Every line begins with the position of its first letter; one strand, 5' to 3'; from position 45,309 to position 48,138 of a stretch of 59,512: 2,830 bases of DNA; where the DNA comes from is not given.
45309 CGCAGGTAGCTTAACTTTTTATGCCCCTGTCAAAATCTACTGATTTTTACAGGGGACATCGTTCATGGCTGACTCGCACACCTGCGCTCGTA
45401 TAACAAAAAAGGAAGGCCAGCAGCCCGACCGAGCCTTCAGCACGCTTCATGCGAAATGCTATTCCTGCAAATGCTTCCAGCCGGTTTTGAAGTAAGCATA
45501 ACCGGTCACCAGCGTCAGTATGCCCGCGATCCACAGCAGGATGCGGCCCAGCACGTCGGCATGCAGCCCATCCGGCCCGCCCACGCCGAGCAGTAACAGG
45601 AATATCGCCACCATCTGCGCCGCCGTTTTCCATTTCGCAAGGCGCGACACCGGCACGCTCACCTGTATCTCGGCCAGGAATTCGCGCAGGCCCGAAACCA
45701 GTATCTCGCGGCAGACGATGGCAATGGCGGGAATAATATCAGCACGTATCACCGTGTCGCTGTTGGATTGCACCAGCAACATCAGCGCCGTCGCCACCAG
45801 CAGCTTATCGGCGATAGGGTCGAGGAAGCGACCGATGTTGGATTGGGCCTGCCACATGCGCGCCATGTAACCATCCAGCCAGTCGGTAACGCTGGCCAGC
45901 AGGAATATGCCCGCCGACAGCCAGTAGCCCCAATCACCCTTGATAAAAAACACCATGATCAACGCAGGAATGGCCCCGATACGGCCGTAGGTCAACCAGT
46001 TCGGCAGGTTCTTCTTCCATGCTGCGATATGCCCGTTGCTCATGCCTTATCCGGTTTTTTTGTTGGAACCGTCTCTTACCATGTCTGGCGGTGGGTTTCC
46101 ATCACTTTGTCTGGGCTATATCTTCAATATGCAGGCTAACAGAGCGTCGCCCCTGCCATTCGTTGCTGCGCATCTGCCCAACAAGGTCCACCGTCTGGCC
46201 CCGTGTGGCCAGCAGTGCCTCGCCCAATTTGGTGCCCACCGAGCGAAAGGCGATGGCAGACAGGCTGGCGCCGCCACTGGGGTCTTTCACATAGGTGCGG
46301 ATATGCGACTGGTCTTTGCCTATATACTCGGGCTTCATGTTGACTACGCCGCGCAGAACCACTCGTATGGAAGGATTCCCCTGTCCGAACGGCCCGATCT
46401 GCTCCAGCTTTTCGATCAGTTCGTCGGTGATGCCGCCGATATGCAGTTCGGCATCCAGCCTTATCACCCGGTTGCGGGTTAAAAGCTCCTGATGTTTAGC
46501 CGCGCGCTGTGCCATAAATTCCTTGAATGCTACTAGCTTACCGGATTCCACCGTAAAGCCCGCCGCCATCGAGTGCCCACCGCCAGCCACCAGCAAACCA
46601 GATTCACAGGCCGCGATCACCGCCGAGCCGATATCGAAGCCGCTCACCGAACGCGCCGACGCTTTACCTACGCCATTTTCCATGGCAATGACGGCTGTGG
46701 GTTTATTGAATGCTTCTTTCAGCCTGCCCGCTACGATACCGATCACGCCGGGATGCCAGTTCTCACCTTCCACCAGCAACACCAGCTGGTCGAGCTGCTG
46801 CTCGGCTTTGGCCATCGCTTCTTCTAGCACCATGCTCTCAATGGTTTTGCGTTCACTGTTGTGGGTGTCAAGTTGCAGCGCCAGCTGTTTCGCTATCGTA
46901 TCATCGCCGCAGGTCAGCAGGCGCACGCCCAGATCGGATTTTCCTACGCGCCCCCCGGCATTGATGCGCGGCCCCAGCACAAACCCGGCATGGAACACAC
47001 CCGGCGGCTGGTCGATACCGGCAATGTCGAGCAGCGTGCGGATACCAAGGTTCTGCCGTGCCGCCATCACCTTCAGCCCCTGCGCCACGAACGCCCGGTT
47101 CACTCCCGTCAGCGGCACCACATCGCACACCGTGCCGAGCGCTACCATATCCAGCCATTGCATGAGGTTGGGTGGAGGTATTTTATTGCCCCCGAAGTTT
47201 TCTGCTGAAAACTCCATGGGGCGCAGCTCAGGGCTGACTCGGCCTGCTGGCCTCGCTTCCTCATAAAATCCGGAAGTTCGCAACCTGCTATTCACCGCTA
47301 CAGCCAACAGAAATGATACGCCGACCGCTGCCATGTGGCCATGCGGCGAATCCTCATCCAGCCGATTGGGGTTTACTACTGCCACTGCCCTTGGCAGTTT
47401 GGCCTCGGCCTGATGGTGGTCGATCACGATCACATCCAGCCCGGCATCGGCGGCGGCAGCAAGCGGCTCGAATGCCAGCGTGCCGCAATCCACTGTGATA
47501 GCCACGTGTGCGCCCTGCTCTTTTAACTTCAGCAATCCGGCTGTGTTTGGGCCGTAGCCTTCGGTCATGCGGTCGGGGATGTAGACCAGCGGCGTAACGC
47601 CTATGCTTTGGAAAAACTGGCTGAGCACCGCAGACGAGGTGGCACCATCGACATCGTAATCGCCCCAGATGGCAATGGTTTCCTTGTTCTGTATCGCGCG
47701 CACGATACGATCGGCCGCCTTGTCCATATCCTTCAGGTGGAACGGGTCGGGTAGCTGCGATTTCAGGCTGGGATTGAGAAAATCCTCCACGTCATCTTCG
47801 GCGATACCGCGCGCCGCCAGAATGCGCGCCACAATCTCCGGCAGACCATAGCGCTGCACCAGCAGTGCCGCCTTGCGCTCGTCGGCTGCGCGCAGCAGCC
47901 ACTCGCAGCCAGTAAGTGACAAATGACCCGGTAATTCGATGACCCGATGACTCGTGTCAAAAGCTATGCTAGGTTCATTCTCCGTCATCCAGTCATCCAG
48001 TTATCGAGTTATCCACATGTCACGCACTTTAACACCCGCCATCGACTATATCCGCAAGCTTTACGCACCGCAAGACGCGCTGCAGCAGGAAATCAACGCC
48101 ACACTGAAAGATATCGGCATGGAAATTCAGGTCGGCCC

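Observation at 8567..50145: A 73-bp palindromic repeat family (R1) with 5 to 6 copies in 59 kb, behaving like Rickettsia palindromic elements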

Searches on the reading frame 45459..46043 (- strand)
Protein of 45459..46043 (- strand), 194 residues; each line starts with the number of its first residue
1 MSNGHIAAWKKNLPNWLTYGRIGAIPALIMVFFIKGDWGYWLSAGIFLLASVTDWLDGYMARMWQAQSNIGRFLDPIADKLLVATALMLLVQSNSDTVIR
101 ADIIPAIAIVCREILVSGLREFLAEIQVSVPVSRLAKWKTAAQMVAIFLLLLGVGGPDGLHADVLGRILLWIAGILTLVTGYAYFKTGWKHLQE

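Call 22: search_protein_families(library=ncbifam, proteins=[window:45459-46043:-], max_evalue=1)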
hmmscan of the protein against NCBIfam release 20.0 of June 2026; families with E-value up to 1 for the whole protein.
window:45459-46043:- (194 aa): 13 families
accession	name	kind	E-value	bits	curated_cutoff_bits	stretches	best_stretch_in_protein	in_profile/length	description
TIGR00560.1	pgsA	equivalog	7.9e-47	160.1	109.1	1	11-192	1-180/183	CDP-diacylglycerol--glycerol-3-phosphate 3-phosphatidyltransferase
NF008090.0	PRK10832.1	equivalog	1.2e-38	133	304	1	11-193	3-180/182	CDP-diacylglycerol--glycerol-3-phosphate 3-phosphatidyltransferase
NF053678.1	ClpnSynClsA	equivalog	1.8e-17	64.1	240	1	12-184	4-171/180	cardiolipin synthase ClsA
NF040950.1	archin_ph_syn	equivalog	1.8e-08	34.5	180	1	14-94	26-104/191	archaetidylinositol phosphate synthase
NF045883.1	PIPSynth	equivalog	8.7e-06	25.5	170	1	14-92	25-104/197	phosphatidylinositol phosphate synthase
NF038086.1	anchor_synt_A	exception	9e-06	25.6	200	1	42-102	34-93/222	protein sorting system archaetidylserine synthase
TIGR04217.1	archae_ser_T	exception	1e-05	25.4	200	1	42-111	35-105/221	archaetidylserine synthase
TIGR00473.1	pssA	equivalog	2.1e-05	24.7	107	1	44-93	24-75/153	CDP-diacylglycerol--serine O-phosphatidyltransferase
NF041135.1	IPPtranDIPPsyn_Thcocales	equivalog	6.2e-05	22.2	580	1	42-117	276-350/419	bifunctional L-myo-inositol-1-phosphate cytidylyltransferase/CDP-L-myo-inositol myo-inositolphosphotransferase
NF038087.1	arch_ser_synth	exception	0.0022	17.7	240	1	40-115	30-109/216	archaetidylserine synthase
NF052561.1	PIPSynBT1523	equivalog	0.0085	15.8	350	1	42-82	62-102/232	hypothetical protein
TIGR01114.1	mtrH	equivalog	0.013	14.6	271.4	1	23-75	204-255/314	tetrahydromethanopterin S-methyltransferase subunit H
NF010227.0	PRK13682.1-2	equivalog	0.058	13.5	73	1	138-179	4-44/52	hypothetical protein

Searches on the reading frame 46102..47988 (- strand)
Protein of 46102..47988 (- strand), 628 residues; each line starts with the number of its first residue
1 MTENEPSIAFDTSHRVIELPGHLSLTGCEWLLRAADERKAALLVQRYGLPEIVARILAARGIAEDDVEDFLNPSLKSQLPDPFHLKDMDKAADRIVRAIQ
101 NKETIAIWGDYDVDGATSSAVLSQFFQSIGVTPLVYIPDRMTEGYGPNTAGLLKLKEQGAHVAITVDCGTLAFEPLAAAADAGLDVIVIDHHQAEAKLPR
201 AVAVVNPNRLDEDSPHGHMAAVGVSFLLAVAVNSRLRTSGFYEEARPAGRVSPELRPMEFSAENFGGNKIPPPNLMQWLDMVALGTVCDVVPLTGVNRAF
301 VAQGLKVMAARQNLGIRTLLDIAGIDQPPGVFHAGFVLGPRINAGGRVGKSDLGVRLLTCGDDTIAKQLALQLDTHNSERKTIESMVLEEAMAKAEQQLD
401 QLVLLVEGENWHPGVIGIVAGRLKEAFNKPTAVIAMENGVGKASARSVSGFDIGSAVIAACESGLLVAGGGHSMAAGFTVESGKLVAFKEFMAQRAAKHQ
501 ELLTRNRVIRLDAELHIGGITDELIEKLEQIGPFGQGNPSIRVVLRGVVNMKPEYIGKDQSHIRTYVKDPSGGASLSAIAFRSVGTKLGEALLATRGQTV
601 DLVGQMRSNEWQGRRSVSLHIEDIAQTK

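Call 22: search_protein_families(library=ncbifam, proteins=[window:46102-47988:-], max_evalue=1)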
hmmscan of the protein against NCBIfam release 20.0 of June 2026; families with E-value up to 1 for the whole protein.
window:46102-47988:- (628 aa): 5 families
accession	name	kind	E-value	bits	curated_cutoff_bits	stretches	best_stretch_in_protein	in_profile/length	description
TIGR00644.1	recJ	equivalog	2.2e-165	551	396.9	1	50-624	2-546/546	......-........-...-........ exonuclease RecJ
NF008290.0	PRK11070.1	equivalog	7e-92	308.8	900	1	48-625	21-575/577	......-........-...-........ exonuclease RecJ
NF053576.1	RecJ_archaeal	equivalog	9.3e-24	84.1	360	2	94-235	3-134/452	RecJ family nuclease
NF040701.1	RecJ_Meth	equivalog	3e-11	42.8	550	2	101-235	4-133/449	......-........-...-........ exonuclease RecJ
NF053575.1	GAN_nuclease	exception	5.4e-11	41.8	850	2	342-494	302-462/467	GINS-associated RecJ family nuclease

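Call 24: find_homologous_proteins(query=window:46102-47988:-, max_evalue=1e-50)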
Query window:46102-47988:- (628 aa): 8000 proteins with E <= 1e-50 among 8000 candidates; the best 120 are listed.
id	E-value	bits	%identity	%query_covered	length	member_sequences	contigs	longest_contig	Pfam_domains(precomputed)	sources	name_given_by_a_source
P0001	0.0e+0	1396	100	100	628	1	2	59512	PF01368.28,PF17768.8,PF02272.25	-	-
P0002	0.0e+0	1012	75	97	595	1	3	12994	PF01368.28,PF17768.8,PF02272.25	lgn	-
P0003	7.6e-270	915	69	97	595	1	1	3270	PF01368.28,PF17768.8,PF02272.25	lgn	-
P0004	2.2e-253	861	65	100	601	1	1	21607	PF01368.28,PF17768.8,PF02272.25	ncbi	-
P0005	5.2e-249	846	65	96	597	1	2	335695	PF01368.28,PF17768.8,PF02272.25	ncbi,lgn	-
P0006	1.2e-247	842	65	96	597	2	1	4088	PF01368.28,PF17768.8,PF02272.25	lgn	-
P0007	1.4e-238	812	63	93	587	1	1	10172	PF01368.28,PF17768.8,PF02272.25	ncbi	-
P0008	3.6e-236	804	61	96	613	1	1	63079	PF01368.28,PF17768.8,PF02272.25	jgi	-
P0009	2.4e-234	798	61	98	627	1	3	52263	PF01368.28,PF17768.8,PF02272.25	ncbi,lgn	-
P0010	2.5e-232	791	62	96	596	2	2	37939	PF01368.28,PF17768.8,PF02272.25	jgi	jgi:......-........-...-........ exonuclease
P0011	4.4e-232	790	62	96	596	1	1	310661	PF01368.28,PF17768.8,PF02272.25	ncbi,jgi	jgi:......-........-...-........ exonuclease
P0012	6.1e-232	790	-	-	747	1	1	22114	PF01368.28,PF04480.19,PF17768.8,PF18741.8,PF02272.25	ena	-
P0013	4.4e-231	787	61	96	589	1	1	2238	PF01368.28,PF17768.8,PF02272.25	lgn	-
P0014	1.9e-230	785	62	96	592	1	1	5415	PF01368.28,PF17768.8,PF02272.25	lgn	-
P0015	6.6e-230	783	61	98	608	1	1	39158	PF01368.28,PF17768.8,PF02272.25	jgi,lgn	-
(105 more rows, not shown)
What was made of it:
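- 46102..47988 (-): Host gene recJ (628 aa, against about 590 aa in orthologues), invaded by copy D. TIGR00644, E = 2e-165 (call 22); orthologue lengths (call 24).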

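Call 26: find_encoding_contigs(protein=P0002, flank=10000, max_places=3)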
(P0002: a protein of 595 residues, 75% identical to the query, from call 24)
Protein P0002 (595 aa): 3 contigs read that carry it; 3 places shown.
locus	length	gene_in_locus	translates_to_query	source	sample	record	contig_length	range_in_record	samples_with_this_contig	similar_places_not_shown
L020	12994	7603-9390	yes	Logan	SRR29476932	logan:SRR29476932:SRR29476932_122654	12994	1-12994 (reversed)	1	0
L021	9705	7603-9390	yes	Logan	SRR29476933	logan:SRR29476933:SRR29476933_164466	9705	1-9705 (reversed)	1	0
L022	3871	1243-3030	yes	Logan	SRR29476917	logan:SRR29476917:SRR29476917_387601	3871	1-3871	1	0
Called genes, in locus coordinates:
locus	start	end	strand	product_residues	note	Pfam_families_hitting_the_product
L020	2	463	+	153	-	?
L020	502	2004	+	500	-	PF00171:Aldedh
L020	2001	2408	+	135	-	-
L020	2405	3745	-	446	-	-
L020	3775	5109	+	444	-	PF04996:AstB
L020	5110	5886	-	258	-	PF00106:adh_short, PF01370:Epimerase (weak), PF08659:KR, PF13561:adh_short_C2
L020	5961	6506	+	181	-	PF18306:LDcluster4, PF03641:Lysine_decarbox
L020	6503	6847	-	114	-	-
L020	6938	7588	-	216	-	PF01135:PCMT (weak), PF01596:Methyltransf_3, PF08704:GCD14 (faint), PF13578:Methyltransf_24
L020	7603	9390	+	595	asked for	PF01368:DHH, PF02272:DHHA1, PF17768:RecJ_OB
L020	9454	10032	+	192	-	PF01066:CDP-OH_P_transf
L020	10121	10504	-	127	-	-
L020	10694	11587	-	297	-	PF01063:Aminotran_4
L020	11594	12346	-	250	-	PF02578:Cu-oxidase_4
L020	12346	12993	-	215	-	?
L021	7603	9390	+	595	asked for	PF01368:DHH, PF02272:DHHA1, PF17768:RecJ_OB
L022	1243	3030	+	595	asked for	PF01368:DHH, PF02272:DHHA1, PF17768:RecJ_OB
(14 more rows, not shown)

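Call 27: find_encoding_contigs(protein=P0001, flank=10000, max_places=3)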
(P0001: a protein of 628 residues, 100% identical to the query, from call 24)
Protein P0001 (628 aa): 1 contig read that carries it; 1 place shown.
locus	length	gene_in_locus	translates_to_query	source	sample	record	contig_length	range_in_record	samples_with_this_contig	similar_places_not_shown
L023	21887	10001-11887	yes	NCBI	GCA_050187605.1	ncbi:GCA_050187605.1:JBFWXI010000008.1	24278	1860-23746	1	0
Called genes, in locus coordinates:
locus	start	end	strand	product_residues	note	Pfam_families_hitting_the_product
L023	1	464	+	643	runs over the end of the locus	PF00317:Ribonuc_red_lgN, PF02867:Ribonuc_red_lgC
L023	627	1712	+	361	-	PF00268:Ribonuc_red_sm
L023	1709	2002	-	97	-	-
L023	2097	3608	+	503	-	PF00171:Aldedh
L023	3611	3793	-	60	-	PF11127:YgaP-like_TM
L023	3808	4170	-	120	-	PF02627:CMD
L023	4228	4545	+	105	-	PF12840:HTH_20, PF24034:DUF7343 (weak), PF01022:HTH_5, PF12802:MarR_2 (weak)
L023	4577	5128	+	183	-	PF00581:Rhodanese, PF11127:YgaP-like_TM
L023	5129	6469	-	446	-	-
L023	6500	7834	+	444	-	PF04996:AstB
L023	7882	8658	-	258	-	PF00106:adh_short, PF08659:KR, PF13561:adh_short_C2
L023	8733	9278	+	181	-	PF18306:LDcluster4, PF03641:Lysine_decarbox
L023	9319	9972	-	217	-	PF01596:Methyltransf_3, PF13578:Methyltransf_24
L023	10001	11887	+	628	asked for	PF01368:DHH, PF02272:DHHA1, PF17768:RecJ_OB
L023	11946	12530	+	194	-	PF01066:CDP-OH_P_transf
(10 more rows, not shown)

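Call 84: predict_structure(alignment_id=A3)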
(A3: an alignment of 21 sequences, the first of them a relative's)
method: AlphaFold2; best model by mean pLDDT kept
length: 628 residues; sequences in the alignment: 21
mean_pLDDT: 83.2   pTM: 0.80
mean pLDDT of the five models: 83.2, 82.9, 80.3, 75.5, 73.7
residues with pLDDT >= 90: 267; 70-90: 282; 50-70: 32; < 50: 47
segments of 3 or more residues with pLDDT < 50: 1-21, 249-267, 533-538
pLDDT, mean of each block of 10 residues (from residue 1): 30 35 77 89 92 88 83 81 89 97 95 92 95 90 79 95 89 87 95 70 84 68 95 94 65 37 49 91 84 79 89 93 86 84 81 92 95 91 90 91 93 87 85 93 86 85 81 78 95 91 74 88 82 49 91 87 91 88 84 95 84 81 85
secondary structure, 60 per line:
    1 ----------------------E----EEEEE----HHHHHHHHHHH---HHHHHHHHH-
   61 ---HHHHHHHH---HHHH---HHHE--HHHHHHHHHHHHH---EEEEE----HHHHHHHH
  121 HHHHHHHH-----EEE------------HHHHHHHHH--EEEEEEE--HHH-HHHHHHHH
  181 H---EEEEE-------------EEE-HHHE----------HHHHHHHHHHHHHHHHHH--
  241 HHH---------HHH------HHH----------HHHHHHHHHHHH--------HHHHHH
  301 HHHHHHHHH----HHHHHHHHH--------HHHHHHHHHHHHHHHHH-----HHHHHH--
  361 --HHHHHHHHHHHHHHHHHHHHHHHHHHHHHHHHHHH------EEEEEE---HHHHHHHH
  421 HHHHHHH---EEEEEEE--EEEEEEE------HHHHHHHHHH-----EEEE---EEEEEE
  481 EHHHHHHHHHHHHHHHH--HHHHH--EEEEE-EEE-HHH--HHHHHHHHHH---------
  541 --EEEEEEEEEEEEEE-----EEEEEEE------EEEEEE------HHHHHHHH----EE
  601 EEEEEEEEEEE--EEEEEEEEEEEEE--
elements in order: E28-32 H37-47 H51-59 H64-71 H75-78 H88-100 E104-108 H113-128 E134-136 H149-157 E160-166 H173-181 E185-189 E203-205 H221-238 H275-286 H295-309 H314-322 H331-347 H353-358 H363-397 E404-409 H413-427 E431-437 E440-446 H453-462 E468-471 E475-481 H482-497 H500-504 E507-511 E513-515 H522-531 E543-556 E562-568 E575-580 H587-594 E599-611 E614-626
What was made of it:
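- The recJ insert is a low-confidence loop in an otherwise confident model (call 84).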
